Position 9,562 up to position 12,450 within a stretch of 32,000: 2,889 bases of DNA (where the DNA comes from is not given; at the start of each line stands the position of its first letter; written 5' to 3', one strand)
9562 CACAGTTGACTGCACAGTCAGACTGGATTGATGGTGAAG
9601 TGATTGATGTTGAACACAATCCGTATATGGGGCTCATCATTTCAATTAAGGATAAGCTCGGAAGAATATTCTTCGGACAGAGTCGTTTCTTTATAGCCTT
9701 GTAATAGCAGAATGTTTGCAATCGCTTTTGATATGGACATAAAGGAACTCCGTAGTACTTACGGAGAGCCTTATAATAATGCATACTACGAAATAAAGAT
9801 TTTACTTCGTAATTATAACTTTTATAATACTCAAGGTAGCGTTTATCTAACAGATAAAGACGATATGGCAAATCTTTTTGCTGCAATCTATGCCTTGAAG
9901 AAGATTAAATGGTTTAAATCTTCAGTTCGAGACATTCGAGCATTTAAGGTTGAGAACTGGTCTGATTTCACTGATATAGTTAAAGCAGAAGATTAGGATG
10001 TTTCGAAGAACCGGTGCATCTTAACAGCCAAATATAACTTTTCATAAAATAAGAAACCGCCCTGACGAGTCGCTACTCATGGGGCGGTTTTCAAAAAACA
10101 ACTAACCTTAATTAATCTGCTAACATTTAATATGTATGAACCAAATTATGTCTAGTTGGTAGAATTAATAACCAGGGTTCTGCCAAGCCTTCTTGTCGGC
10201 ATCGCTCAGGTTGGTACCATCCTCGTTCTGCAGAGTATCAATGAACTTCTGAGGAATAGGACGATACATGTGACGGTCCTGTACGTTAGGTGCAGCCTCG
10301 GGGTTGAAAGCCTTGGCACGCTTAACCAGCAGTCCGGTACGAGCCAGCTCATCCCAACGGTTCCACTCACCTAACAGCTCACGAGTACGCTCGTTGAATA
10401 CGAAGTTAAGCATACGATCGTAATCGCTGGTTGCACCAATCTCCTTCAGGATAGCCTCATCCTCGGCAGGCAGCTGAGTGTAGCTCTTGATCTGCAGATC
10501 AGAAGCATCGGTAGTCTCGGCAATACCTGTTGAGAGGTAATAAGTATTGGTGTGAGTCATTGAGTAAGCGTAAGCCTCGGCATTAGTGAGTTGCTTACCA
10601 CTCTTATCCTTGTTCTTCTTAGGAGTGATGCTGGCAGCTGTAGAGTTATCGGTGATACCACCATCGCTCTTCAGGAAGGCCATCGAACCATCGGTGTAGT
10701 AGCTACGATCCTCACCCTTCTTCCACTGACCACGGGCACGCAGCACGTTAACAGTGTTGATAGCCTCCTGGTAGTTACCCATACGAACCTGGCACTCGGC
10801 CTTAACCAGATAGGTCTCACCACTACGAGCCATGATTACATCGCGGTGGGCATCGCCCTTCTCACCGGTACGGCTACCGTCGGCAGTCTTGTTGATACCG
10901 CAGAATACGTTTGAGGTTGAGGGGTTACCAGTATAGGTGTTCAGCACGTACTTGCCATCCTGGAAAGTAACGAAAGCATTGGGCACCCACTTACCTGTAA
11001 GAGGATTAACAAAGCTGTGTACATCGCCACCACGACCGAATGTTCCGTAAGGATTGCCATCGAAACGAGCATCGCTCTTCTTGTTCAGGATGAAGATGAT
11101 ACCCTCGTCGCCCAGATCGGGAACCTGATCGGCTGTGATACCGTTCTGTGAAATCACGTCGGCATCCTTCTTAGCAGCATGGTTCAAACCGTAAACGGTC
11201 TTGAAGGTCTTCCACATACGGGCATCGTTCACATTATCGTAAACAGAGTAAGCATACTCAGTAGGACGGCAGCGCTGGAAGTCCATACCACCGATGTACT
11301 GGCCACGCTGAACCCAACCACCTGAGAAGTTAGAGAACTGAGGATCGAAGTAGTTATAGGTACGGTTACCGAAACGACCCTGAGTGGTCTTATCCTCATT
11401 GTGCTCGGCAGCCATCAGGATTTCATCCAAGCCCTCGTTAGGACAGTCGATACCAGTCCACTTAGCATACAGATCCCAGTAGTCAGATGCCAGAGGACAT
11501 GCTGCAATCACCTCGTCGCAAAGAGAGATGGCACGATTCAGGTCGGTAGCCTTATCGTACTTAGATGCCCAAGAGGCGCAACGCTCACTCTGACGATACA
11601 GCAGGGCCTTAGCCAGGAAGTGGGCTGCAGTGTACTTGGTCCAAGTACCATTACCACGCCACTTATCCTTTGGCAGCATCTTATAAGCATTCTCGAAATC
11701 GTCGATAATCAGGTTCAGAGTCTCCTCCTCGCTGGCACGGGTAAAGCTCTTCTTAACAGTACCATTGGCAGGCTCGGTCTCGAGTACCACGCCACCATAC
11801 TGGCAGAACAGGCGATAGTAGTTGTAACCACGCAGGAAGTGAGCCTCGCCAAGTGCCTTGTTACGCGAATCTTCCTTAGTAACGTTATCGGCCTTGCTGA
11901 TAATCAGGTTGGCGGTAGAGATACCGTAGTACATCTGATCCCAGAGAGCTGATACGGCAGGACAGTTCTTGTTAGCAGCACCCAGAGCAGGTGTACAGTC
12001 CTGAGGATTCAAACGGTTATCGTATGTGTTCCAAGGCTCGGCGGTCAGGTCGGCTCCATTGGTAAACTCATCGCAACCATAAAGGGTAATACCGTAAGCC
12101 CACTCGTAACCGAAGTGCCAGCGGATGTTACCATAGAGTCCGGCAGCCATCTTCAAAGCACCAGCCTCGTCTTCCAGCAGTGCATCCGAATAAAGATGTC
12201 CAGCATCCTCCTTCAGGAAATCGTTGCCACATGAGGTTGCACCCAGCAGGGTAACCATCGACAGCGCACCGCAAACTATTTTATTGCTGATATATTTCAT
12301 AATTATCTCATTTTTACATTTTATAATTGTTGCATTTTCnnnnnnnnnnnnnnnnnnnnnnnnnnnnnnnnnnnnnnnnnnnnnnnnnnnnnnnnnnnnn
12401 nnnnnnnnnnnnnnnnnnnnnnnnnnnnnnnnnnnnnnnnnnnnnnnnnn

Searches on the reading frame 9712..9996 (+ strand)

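Call 6: search_protein_families(library=pfam, proteins=[window:9712-9996:+], max_evalue=0.01)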
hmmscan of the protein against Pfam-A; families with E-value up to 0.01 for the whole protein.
window:9712-9996:+ (94 aa): 1 family
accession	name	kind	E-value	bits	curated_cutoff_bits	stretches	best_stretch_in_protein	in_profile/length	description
PF09827.14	CRISPR_Cas2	-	3.4e-06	27.6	23.8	1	2-85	3-71/74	CRISPR associated protein Cas2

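Call 44: search_protein_families(library=ncbifam, proteins=[window:9712-9993:+], max_evalue=0.001)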
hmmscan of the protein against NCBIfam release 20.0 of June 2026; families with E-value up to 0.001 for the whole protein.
window:9712-9993:+ (94 aa): 1 family
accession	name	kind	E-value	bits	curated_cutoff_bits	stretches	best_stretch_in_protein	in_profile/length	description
NF041506.1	VapD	equivalog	5.1e-09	36.4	100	1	3-87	3-88/91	VapD family protein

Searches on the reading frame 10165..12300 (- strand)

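Call 6: search_protein_families(library=pfam, proteins=[window:10165-12300:-], max_evalue=0.01)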
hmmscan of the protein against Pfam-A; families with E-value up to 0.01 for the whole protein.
window:10165-12300:- (711 aa): 2 families
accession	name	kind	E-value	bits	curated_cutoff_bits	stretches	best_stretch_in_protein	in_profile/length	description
PF07980.17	SusD_RagB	-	8.9e-34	117.9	23.1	1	293-711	2-297/297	SusD family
PF14322.12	SusD-like_3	-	1.2e-17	65.3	27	1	118-234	76-191/191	Starch-binding associating with outer membrane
